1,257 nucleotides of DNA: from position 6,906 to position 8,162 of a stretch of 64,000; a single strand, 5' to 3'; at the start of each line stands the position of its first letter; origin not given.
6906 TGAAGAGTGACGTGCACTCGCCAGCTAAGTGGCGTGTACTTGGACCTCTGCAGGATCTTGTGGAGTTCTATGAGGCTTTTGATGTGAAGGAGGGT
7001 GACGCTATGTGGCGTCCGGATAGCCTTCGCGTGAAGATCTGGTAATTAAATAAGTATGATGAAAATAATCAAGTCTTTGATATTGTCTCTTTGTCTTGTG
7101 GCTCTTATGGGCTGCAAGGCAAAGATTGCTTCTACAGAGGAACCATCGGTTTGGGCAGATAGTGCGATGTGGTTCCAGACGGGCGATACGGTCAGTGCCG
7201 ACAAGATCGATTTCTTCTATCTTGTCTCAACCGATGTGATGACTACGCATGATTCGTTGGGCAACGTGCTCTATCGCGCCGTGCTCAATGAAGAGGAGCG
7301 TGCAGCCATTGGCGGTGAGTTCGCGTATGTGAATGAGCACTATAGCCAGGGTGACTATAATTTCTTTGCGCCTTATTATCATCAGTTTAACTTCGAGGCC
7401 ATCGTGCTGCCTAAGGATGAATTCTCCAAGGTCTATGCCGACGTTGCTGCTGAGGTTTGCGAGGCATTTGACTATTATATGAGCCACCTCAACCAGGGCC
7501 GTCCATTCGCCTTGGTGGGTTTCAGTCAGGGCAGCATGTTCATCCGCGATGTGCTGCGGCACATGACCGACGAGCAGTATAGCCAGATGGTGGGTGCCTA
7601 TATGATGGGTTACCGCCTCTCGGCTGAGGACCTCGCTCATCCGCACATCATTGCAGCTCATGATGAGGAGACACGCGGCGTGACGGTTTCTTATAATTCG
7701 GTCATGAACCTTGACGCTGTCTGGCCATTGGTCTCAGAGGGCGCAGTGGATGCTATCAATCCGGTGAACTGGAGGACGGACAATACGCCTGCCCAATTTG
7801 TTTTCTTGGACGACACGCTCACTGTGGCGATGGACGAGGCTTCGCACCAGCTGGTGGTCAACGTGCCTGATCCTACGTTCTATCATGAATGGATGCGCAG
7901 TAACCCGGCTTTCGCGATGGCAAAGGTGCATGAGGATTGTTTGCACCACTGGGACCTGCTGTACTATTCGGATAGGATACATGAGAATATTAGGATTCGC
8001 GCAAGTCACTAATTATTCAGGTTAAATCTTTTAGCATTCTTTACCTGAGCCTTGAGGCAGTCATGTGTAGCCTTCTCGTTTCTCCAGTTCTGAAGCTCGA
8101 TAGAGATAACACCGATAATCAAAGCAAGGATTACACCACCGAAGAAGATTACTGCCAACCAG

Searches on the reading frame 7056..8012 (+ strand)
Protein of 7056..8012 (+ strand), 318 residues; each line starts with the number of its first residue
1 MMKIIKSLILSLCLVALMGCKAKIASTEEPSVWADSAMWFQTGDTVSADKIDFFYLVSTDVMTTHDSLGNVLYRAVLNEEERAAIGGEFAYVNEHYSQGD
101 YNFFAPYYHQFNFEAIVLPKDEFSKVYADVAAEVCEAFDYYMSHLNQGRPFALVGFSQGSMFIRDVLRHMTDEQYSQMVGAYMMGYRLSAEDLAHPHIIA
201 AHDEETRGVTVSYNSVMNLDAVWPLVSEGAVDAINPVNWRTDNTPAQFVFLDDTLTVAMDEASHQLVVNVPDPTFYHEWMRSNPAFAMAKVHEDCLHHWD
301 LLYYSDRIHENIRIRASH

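Call 85: search_protein_families(library=pfam, proteins=[window:7056-8012:+], max_evalue=0.001)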
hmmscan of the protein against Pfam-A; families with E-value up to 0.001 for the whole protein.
window:7056-8012:+ (318 aa): 2 families
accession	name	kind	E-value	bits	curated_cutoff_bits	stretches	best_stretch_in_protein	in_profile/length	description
PF11288.14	DUF3089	-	1.4e-31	110.1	23.4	1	52-242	2-207/207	Protein of unknown function (DUF3089)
PF02089.21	Palm_thioest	-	0.00061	20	26.8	0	125-174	49-98/254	Palmitoyl protein thioesterase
